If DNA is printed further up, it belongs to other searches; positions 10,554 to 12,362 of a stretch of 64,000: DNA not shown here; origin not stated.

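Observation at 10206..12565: KaiC-like double ATPase overlapping a single-domain response regulator, with no KaiB or KaiA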

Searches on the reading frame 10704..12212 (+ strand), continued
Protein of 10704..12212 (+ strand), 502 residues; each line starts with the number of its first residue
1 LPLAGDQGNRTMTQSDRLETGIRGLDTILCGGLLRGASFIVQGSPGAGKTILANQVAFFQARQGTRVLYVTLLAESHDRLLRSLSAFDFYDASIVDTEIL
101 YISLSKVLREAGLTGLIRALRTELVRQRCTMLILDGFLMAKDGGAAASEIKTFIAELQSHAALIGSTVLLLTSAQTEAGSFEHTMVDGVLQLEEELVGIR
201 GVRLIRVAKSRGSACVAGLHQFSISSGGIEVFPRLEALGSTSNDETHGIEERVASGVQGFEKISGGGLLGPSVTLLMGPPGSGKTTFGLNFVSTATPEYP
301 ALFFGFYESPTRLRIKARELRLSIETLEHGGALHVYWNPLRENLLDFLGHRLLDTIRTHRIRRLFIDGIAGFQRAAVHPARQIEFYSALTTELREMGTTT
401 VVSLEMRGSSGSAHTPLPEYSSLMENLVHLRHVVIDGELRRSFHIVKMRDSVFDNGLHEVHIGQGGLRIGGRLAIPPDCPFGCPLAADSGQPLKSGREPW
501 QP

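Call 21: search_solved_structures(query=window:10737-12212:+, show_alignments=3, max_evalue=0.00001)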
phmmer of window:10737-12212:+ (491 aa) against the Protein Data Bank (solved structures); distinct sequences matched with E-value up to 0.00001: 44.
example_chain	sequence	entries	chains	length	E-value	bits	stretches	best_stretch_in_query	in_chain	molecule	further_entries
8zn5_B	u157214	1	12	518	7.1e-36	127.2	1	5-461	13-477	KaiC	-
8zn6_F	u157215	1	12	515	1e-33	120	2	171-457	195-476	KaiC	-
8jon_A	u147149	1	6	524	2e-32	115.8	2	171-455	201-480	Circadian clock oscillator protein KaiC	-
8zn7_D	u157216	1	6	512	2.8e-32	115.3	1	3-455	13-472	KaiC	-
3k0f_A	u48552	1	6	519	3.5e-32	115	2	171-455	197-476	Circadian clock protein kinase KaiC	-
4dug_A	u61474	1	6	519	4.5e-32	114.6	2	171-455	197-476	Circadian clock protein kinase kaiC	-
3jzm_A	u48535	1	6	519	4.7e-32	114.6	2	171-455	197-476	Circadian clock protein kinase kaiC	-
1u9i_A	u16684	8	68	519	4.8e-32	114.5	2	171-455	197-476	KaiC | Circadian clock protein kinase kaiC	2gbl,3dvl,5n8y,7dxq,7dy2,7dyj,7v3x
1tf7_A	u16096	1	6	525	5.1e-32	114.4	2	171-455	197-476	KaiC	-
3k0e_A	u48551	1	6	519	7.3e-32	113.9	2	171-455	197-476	Circadian clock protein kinase KaiC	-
7wdc_A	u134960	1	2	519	1.1e-31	113.3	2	171-455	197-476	Circadian clock protein kinase KaiC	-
7dye_A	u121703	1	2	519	1.1e-31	113.3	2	171-455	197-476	Circadian clock protein kinase KaiC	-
3k0a_A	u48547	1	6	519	1.1e-31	113.3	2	171-455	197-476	Circadian clock protein kinase KaiC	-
7dyi_A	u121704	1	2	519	1.2e-31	113.2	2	171-455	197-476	Circadian clock protein kinase KaiC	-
3k0c_A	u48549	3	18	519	1.2e-31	113.2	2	171-455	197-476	Circadian clock protein kinase KaiC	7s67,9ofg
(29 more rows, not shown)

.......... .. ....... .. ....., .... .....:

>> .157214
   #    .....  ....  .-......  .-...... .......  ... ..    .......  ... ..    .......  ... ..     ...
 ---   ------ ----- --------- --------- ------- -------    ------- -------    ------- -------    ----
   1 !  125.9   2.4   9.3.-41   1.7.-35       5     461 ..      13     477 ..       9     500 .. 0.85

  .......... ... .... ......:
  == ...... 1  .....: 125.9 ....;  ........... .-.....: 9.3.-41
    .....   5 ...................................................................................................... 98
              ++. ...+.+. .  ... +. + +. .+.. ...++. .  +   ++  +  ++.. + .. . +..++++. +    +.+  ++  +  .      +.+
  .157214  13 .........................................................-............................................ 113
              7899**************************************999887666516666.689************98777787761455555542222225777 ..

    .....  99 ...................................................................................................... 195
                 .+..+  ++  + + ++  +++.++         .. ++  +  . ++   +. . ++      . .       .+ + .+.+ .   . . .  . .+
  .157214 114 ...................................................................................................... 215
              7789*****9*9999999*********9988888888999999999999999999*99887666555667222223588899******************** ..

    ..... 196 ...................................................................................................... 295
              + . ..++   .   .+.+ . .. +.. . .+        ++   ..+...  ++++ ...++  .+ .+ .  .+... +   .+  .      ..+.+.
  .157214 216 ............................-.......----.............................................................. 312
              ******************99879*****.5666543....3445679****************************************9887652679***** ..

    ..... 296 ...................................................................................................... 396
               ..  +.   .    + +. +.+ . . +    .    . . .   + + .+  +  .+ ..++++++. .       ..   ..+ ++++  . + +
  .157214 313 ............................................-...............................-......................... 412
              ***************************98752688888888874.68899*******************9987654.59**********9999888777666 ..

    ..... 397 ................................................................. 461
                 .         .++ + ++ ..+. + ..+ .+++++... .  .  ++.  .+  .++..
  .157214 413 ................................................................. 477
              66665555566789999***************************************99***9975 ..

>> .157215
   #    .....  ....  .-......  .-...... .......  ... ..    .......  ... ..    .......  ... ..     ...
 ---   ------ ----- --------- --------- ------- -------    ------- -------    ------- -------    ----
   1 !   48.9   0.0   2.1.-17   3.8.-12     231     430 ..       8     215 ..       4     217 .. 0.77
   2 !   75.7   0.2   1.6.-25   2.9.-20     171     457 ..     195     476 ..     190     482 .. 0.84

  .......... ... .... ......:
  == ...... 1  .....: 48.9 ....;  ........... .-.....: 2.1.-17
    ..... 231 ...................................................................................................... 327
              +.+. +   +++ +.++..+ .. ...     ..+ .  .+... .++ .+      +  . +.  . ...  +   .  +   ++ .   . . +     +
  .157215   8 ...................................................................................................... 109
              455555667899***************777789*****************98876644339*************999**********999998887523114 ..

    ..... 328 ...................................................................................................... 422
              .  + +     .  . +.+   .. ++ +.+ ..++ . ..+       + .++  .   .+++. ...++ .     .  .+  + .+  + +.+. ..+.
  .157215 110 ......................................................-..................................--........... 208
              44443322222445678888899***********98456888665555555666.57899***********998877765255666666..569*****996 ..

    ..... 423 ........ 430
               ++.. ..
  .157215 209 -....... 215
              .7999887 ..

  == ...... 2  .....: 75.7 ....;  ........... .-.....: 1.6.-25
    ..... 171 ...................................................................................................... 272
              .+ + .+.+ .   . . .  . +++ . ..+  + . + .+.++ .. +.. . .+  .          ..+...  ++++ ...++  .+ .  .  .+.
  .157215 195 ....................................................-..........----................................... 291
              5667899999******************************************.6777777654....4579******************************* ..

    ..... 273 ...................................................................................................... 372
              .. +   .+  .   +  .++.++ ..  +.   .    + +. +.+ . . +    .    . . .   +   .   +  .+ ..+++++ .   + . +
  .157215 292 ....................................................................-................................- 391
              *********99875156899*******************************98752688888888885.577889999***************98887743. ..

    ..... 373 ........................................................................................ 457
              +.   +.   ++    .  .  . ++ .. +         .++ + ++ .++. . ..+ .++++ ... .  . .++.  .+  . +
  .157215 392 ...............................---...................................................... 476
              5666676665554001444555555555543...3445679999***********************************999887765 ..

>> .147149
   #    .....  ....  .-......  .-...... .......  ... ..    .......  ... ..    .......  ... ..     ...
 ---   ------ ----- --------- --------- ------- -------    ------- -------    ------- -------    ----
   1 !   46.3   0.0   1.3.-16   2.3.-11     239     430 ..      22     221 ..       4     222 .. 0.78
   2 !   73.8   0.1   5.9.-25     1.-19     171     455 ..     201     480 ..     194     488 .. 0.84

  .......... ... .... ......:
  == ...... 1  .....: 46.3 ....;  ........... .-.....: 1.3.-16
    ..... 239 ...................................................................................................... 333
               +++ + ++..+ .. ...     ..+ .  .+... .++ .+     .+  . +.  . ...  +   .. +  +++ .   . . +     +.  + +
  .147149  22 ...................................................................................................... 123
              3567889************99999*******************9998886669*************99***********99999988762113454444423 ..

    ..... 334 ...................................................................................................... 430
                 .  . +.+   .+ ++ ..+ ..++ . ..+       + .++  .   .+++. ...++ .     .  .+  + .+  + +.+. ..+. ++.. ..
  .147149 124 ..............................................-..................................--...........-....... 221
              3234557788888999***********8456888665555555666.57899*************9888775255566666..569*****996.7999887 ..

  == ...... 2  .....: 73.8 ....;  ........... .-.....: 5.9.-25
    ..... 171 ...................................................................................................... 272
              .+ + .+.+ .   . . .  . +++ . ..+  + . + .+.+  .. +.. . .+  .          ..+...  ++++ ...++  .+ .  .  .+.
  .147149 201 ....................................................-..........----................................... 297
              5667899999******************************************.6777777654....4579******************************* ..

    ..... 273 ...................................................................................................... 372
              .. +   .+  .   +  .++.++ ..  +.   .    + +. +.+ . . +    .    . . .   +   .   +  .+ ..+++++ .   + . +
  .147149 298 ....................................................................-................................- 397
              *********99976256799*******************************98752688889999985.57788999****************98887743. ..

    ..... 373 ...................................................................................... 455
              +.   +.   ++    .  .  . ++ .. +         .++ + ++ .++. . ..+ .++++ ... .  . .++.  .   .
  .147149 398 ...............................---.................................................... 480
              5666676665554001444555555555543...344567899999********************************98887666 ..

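Call 23: search_protein_families(library=pfam, proteins=[L001:7472-7963:+], max_evalue=10)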
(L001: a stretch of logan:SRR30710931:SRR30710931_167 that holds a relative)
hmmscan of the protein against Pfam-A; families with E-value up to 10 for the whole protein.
L001:7472-7963:+ (163 aa): 0 families
